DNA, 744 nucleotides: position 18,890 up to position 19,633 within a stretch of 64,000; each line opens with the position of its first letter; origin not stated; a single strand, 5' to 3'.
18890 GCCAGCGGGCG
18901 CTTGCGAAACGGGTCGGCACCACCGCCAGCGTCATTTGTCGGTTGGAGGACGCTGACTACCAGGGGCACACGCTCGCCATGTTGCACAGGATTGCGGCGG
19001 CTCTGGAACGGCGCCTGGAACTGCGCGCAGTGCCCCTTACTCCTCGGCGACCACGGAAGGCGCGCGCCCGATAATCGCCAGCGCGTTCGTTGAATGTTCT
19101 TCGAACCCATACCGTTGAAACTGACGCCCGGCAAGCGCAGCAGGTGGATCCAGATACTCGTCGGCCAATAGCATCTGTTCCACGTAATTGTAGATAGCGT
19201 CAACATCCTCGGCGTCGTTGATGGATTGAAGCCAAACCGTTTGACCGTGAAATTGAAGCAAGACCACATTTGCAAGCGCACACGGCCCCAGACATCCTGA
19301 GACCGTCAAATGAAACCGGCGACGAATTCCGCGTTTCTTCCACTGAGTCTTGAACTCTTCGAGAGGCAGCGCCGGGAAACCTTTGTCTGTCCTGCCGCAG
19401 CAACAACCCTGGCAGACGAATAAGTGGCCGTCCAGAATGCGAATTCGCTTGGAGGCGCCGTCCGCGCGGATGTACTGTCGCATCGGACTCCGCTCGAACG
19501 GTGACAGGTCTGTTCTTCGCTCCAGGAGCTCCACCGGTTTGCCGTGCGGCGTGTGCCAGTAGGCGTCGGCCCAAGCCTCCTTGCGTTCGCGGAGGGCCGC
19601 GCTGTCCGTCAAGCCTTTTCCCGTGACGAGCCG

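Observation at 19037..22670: Cobalt-type nitrile hydratase with a twin-arginine signal on the alpha subunit and an activator-ferredoxin fusion, next to an amidase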

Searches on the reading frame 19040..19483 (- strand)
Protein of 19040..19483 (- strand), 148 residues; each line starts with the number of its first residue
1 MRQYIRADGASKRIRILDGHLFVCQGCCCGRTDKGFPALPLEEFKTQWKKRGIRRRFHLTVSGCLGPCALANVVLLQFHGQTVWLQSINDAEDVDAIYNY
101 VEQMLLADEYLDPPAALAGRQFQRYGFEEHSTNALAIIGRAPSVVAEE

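Call 11: search_protein_families(library=pfam, proteins=[window:19040-19483:-], max_evalue=10)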
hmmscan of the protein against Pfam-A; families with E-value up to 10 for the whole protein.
seq(148 aa): 2 families
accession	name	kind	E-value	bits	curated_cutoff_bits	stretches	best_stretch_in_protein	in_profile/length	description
PF01366.23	PRTP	-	0.025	13.1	24.6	1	46-106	88-151/656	Herpesvirus processing and transport protein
PF07845.16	DUF1636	-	0.042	14.7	31.6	1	21-105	1-91/117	Protein of unknown function (DUF1636)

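Call 50: find_homologous_proteins(query=window:19103-19483:-, max_evalue=0.001)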
Query seq(127 aa) (127 aa): 390 proteins with E <= 0.001 among 405 candidates; the best 120 are listed.
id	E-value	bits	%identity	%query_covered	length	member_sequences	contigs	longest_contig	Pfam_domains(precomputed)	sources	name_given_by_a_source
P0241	2.1e-72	259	85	100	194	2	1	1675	-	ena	-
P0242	1.4e-65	237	80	100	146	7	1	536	-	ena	-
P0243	1.8e-64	233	79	98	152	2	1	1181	-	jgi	jgi:cobaltochelatase CobN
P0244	1.8e-64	233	78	98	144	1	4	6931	-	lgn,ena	-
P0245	5.4e-64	232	78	98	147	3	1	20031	-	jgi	jgi:cobaltochelatase CobN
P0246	1.5e-63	230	79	98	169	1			-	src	-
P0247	1.6e-63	230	78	98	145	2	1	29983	-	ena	-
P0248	2.3e-63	230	81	94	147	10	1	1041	-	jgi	jgi:cobaltochelatase CobN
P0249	7.7e-63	228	77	98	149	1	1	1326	-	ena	-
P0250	1.2e-62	227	76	98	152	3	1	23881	-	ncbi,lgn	-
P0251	1.4e-62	227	75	98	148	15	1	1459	-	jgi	jgi:cobaltochelatase CobN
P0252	1.8e-62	227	77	98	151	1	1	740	-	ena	-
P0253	2.6e-62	226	77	98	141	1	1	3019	-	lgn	-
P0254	3.7e-62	226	77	98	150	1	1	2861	-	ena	-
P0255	3.8e-62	226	78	94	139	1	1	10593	-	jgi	jgi:cobaltochelatase CobN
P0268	6.2e-61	222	76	97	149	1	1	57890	-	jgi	jgi:cobaltochelatase CobN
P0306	5.4e-59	215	73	98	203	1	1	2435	PF09489.16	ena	-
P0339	1.5e-57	211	74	94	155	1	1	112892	-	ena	-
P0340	1.5e-57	211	71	98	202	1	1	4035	PF09489.16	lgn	-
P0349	3.1e-57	210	73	94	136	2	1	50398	-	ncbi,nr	ncbi:MAG TPA: (2Fe-2S) ferredoxin domain-containing protein [Bryobacteraceae bacterium]|nr:(2Fe-2S) 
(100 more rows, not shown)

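Call 51: find_encoding_contigs(protein=P0268, flank=6000, max_places=2)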
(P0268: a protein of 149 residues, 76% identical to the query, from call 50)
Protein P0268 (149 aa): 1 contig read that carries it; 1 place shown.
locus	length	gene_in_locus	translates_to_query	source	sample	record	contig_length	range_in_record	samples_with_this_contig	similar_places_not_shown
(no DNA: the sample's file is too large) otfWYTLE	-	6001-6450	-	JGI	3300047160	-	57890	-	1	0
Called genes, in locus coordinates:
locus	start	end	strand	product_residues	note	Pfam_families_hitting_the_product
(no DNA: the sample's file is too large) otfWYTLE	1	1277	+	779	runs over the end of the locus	PF13442:Cytochrome_CBB3 (faint), PF07626:PSD3, PF07637:PSD5, PF07631:PSD4, PF07627:PSCyt3, PF07624:PSD2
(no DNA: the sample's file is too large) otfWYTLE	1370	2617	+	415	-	PF07586:HXXSHH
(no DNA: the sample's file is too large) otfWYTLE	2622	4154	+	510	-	PF12796:Ank_2, PF00023:Ank (weak), PF13637:Ank_4, PF13857:Ank_5 (weak), PF12796:Ank_2, PF13637:Ank_4, PF12796:Ank_2, PF13637:Ank_4, +4 more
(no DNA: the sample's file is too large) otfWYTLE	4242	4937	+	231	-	PF02979:NHase_alpha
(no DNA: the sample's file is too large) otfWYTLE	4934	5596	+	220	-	PF21006:NHase_beta_N, PF02211:NHase_beta_C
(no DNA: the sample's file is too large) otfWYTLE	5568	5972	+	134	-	PF21006:NHase_beta_N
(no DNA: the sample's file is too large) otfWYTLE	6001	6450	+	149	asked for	-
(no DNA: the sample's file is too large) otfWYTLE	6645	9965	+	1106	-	PF13620:CarboxypepD_reg, PF13715:CarbopepD_reg_2 (weak), PF25183:OMP_b-brl_4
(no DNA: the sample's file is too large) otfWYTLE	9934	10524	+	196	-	-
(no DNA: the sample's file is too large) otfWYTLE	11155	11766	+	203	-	-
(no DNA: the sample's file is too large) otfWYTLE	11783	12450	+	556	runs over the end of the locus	PF00072:Response_reg, PF01266:DAO (faint), PF01946:Thi4 (weak), PF00070:Pyr_redox (faint), PF00890:FAD_binding_2 (weak), PF07992:Pyr_redox_2, PF12831:FAD_oxidored (weak), PF13738:Pyr_redox_3, +2 more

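Call 52: find_encoding_contigs(protein=P0349, flank=6000, max_places=2)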
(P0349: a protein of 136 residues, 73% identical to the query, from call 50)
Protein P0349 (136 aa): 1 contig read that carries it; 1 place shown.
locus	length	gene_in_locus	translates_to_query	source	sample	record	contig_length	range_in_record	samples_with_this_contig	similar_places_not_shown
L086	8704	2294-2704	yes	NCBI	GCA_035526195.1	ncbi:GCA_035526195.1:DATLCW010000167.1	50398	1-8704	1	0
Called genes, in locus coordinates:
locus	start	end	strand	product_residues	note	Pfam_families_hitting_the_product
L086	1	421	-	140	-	?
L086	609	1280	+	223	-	PF02979:NHase_alpha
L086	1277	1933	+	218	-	PF21006:NHase_beta_N, PF02211:NHase_beta_C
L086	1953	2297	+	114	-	PF21006:NHase_beta_N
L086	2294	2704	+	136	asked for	-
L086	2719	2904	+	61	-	PF09489:CbtB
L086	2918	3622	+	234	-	PF09490:CbtA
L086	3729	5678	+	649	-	PF02518:HATPase_c (weak), PF13589:HATPase_c_3, PF01119:DNA_mis_repair, PF08676:MutL_C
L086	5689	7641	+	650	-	PF00326:Peptidase_S9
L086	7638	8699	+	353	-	PF14486:DUF4432 (weak)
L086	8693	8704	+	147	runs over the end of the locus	-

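Call 53: find_encoding_contigs(protein=P0339, flank=6000, max_places=2)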
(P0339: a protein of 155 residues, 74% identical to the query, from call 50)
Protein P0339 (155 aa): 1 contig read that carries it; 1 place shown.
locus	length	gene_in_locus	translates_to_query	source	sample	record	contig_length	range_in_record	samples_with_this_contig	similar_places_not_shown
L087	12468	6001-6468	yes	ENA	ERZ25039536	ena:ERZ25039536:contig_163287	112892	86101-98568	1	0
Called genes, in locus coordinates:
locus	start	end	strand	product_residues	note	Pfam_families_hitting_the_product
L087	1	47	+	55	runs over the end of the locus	PF00196:GerE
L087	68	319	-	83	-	PF13590:DUF4136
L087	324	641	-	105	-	PF13590:DUF4136 (weak)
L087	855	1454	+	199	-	PF01839:FG-GAP (faint), PF13517:FG-GAP_3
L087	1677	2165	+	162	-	PF13517:FG-GAP_3, PF01839:FG-GAP (weak)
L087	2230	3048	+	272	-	PF07593:UnbV_ASPIC, PF13414:TPR_11 (faint), PF13431:TPR_17 (faint), PF00515:TPR_1 (faint), PF07719:TPR_2 (faint), PF13428:TPR_14 (faint), PF13181:TPR_8 (faint), PF14559:TPR_19 (faint)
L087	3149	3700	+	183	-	PF13424:TPR_12 (faint), PF13371:TPR_9 (faint), PF13428:TPR_14 (faint), PF13432:TPR_16 (weak), PF14559:TPR_19 (weak), PF00515:TPR_1 (weak), PF07719:TPR_2 (weak), PF13181:TPR_8 (weak), +2 more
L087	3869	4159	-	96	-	-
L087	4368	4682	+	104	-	PF02979:NHase_alpha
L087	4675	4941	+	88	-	PF02979:NHase_alpha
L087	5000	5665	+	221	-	PF21006:NHase_beta_N, PF02211:NHase_beta_C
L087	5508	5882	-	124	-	-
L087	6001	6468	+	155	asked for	-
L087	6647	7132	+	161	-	-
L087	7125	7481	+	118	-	-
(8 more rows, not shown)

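Call 63: search_solved_structures(query=A2, max_evalue=1, show_alignments=4)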
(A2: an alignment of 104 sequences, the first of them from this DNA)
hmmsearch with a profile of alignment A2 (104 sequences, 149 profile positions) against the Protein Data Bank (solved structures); distinct sequences matched with E-value up to 1: 4.
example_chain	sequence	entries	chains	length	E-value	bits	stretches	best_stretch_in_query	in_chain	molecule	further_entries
7t2r_B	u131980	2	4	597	0.00033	23.4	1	26-90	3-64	NiFe hydrogenase subunit B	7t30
5abr_A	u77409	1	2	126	0.0018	21.1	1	52-87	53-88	FERREDOXIN, 2FE-2S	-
6t84_A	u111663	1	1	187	0.72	12.6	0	54-112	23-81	Uncharacterized protein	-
8a6t_C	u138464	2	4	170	0.99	12.2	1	33-88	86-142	Electron bifurcating hydrogenase subunit HydC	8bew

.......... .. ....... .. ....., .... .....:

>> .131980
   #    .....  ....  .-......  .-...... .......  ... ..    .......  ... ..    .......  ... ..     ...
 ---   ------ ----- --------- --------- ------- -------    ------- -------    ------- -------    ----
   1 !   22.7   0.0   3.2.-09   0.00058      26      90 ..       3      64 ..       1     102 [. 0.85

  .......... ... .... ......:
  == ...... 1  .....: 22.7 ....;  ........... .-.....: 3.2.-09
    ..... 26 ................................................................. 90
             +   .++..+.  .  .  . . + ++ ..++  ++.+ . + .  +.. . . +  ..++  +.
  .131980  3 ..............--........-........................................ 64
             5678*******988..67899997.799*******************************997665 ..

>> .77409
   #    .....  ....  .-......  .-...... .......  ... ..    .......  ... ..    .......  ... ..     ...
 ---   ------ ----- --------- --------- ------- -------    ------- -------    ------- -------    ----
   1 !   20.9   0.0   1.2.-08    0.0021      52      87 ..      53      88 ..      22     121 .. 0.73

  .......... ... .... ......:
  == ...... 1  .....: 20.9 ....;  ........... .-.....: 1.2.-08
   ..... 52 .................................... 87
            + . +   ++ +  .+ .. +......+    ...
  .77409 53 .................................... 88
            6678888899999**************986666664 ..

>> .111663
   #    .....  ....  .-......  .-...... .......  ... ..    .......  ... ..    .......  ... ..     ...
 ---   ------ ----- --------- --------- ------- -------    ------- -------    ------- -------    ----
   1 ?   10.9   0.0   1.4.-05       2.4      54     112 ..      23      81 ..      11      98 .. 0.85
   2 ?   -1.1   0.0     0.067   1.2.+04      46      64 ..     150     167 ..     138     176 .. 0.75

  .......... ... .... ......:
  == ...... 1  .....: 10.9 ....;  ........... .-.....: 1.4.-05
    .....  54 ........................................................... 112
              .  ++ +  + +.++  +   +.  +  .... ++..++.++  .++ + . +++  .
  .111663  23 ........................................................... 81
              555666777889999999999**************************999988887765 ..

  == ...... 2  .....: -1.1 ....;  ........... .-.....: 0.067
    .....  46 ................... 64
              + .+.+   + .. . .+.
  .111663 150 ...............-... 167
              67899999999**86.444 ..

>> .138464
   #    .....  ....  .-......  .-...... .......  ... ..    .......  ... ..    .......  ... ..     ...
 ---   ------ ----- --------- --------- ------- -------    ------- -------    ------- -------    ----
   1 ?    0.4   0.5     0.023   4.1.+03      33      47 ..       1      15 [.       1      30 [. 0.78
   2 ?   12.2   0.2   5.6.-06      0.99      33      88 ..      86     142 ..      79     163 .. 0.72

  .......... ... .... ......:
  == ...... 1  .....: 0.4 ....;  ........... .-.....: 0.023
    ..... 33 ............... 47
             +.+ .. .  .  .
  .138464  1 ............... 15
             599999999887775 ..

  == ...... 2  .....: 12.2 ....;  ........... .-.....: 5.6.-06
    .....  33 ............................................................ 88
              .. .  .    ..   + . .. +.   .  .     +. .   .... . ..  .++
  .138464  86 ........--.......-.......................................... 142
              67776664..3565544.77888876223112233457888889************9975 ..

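Call 64: search_protein_families(library=ncbifam, alignment_id=A2, max_evalue=1)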
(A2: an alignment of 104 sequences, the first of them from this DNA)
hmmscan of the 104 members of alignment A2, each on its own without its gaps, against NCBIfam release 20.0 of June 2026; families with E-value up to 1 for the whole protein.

A. member 1, seq(127 aa): 4 families
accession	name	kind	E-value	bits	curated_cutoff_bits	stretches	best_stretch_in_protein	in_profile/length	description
NF041613.1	fdxn_Azotob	equivalog_domain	2.2e-05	24.6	195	1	25-107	21-93/107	2Fe-2S ferredoxin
NF041612.1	fdxn_Clost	equivalog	0.003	18.1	150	1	20-99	7-88/102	2Fe-2S ferredoxin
NF041276.1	treh_trans_TtfA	equivalog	0.075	12.6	450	1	49-103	48-102/283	trehalose monomycolate transport factor TtfA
TIGR00391.1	hydA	subfamily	0.11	11.6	179.5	1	43-84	244-285/365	hydrogenase small subunit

B. families by the number of members that match (of 104 scanned): 8 families
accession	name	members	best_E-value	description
NF041613.1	fdxn_Azotob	104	1.1e-06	2Fe-2S ferredoxin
NF041612.1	fdxn_Clost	100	0.00038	2Fe-2S ferredoxin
TIGR00391.1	hydA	8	0.017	hydrogenase small subunit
NF041276.1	treh_trans_TtfA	3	0.016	trehalose monomycolate transport factor TtfA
TIGR02459.1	CbtB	2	5.4e-17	cobalt transporter subunit CbtB (proposed)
NF006801.0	PRK09304.1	1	0.089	arginine exporter ArgO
NF040581.1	cas_Crn1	1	0.14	CRISPR-associated ring nuclease Crn1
NF002977.0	PRK03670.1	1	0.16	competence damage-inducible protein A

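Call 73: find_related_loci(query=A2, collection=genome_contigs, flank=5000)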
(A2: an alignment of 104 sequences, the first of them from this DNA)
Query A2 (127 aa) in genome_contigs; peptide patterns used: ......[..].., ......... (x = any residue, [..] = any of these).
389 stretches matched a pattern; 325 encode a relative of the query (tblastn E <= 1e-3); the best 80 are kept; 80 distinct loci.
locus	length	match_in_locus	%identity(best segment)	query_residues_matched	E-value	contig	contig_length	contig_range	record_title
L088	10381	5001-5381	94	1-127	4e-82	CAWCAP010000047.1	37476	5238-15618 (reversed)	MAG: Bryobacterales bacterium isolate MFD04540.bin.2.59 genome assembly, contig: contig_72295, whole genome shotgun sequ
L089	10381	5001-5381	90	1-127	2e-78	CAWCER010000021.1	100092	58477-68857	MAG: Bryobacterales bacterium isolate MFD09286.bin.3.60 genome assembly, contig: contig_77671, whole genome shotgun sequ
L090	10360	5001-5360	77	6-125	5e-65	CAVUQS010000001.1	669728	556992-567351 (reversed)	MAG: Bryobacterales bacterium isolate MFD01633.bin.1.226 genome assembly, contig: contig_1018, whole genome shotgun sequ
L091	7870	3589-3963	74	1-125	2e-63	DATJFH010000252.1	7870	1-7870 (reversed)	MAG TPA_asm: Bryobacteraceae bacterium isolate SMAG_U15455 k141_13493694, whole genome shotgun sequence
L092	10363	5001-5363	78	5-125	1e-63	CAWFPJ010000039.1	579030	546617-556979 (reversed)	MAG: Bryobacterales bacterium isolate MFD05513.bin.1.7 genome assembly, contig: contig_9339, whole genome shotgun sequen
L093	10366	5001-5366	75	6-127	5e-63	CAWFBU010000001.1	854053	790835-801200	MAG: uncultured Acidobacteriaceae bacterium isolate MFD04580.bin.2.57 genome assembly, contig: contig_11547, whole genom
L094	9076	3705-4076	73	2-125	6e-63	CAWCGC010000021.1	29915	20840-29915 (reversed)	MAG: Bryobacteraceae bacterium isolate MFD09368.bin.2.32 genome assembly, contig: contig_20210, whole genome shotgun seq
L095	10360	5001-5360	77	6-125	9e-63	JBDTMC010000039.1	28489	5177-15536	MAG: Bryobacteraceae bacterium isolate cluster3_bin.117 NODE_5052_length_28489_cov_5.292115, whole genome shotgun sequen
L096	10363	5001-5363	77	5-125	8e-63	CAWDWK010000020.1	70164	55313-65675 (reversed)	MAG: uncultured Solibacteraceae bacterium isolate MFD05521.bin.2.66 genome assembly, contig: contig_164823, whole genome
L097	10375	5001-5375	71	1-125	8e-63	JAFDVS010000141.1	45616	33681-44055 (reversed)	MAG: Acidobacteria bacterium isolate SZAS-6 ACID-KAN-7__141__length-45616, whole genome shotgun sequence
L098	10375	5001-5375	74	1-125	8e-62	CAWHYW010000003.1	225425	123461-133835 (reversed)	MAG: Bryobacteraceae bacterium isolate MFD08700.bin.2.22 genome assembly, contig: contig_103398, whole genome shotgun se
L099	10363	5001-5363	76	5-125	5e-62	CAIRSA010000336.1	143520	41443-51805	MAG: uncultured Acidobacteriia bacterium isolate Umea1_bin-0121 genome assembly, contig: bin-0121:336/588, whole genome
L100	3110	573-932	73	6-125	2e-61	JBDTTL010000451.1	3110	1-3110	MAG: Acidobacteriota bacterium isolate cluster3_bin.295 NODE_207949_length_3110_cov_5.986579, whole genome shotgun seque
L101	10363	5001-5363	74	5-125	2e-61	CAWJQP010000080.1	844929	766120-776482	MAG: Bryobacteraceae bacterium isolate MFD02840.bin.3.640 genome assembly, contig: contig_6992, whole genome shotgun seq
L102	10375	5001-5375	70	1-125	4e-61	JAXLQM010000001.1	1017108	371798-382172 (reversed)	MAG: Bryobacteraceae bacterium isolate STL-ACI3 C4.145.fa-1, whole genome shotgun sequence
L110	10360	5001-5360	74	6-125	5e-60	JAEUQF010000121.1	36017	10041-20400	MAG: Bryobacterales bacterium isolate new MAG-244 k141_1865825, whole genome shotgun sequence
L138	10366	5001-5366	61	6-127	3e-50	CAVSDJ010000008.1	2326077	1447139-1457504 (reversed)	MAG: Blastocatellia bacterium isolate MFD01916.bin.3.112 genome assembly, contig: contig_6494, whole genome shotgun sequ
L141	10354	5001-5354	56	8-125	1e-48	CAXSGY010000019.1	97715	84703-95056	MAG: uncultured Pyrinomonadaceae bacterium isolate private_X4_metawrap_bin.9 genome assembly, contig: private_X4_metawra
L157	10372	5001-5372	47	5-127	2e-38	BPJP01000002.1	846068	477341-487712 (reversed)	MAG: Gemmatales bacterium KatS3mg105 DNA, contig_12178, whole genome shotgun sequence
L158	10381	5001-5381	50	2-127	4e-38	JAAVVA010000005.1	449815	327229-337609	Acidobacteriaceae bacterium dw_441 5, whole genome shotgun sequence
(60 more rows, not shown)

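Call 77: search_protein_families(library=pfam, proteins=[L157:4977-9374:+, L158:4626-9341:+, L138:4261-4902:+, L138:4902-5426:+, L138:5459-6988:+, L138:6994-7950:+, L110:4956-5771:+, L110:4228-4905:-, L141:5659-6279:+, L141:6305-7168:+], max_evalue=0.001)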
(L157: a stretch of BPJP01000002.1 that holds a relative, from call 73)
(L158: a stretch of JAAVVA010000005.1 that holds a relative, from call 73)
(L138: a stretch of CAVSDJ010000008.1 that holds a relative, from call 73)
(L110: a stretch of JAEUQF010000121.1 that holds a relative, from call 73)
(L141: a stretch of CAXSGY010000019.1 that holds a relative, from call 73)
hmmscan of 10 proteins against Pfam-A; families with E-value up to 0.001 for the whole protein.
L157:4977-9374:+ (1465 aa): 1 family
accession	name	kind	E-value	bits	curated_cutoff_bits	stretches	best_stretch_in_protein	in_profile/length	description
PF02514.21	CobN-Mg_chel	-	0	1364.2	24.5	1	265-1436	2-1089/1090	CobN/Magnesium Chelatase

L158:4626-9341:+ (1571 aa): 1 family
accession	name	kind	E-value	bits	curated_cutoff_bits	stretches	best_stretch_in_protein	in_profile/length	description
PF02514.21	CobN-Mg_chel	-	0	1257.2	24.5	1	384-1542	2-1088/1090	CobN/Magnesium Chelatase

L138:4261-4902:+ (213 aa): 1 family
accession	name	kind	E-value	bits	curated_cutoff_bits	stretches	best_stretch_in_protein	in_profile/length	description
PF02572.21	CobA_CobO_BtuR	-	5.1e-68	229.1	25.7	1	42-213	1-172/172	ATP:corrinoid adenosyltransferase BtuR/CobO/CobP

L138:4902-5426:+ (174 aa): 0 families

L138:5459-6988:+ (509 aa): 4 families
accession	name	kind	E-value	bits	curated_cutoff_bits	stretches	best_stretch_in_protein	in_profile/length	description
PF07685.20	GATase_3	-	1.3e-54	185.3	27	1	258-452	2-193/196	CobB/CobQ-like glutamine amidotransferase domain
PF01656.29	CbiA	-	1.1e-19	71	25.4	1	6-228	1-112/125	CobQ/CobB/MinD/ParA nucleotide binding domain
PF13500.12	AAA_26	-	3.6e-12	47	27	1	4-229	1-192/198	AAA domain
PF01174.25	SNO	-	0.00035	20.9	27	1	288-381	27-110/188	SNO glutamine amidotransferase family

L138:6994-7950:+ (318 aa): 1 family
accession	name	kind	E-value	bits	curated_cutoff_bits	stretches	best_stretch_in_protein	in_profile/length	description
PF03186.18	CobD_Cbib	-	3.5e-103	345.2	34.4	1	7-296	2-281/282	CobD/Cbib protein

L110:4956-5771:+ (271 aa): 0 families

L110:4228-4905:- (225 aa): 1 family
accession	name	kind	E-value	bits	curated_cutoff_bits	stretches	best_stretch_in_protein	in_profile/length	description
PF03737.21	RraA-like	-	2.1e-31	109.6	24.5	1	25-182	3-152/152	Aldolase/RraA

L141:5659-6279:+ (206 aa): 1 family
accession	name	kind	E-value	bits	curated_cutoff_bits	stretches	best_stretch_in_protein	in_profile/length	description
PF01923.23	Cob_adeno_trans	-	3.9e-47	160.9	24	1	16-180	1-170/171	Cobalamin adenosyltransferase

L141:6305-7168:+ (287 aa): 1 family
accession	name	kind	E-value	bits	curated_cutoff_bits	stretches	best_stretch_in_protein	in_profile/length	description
PF01497.23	Peripla_BP_2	-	2.1e-45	155.4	27.5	1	12-240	1-234/235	Periplasmic binding protein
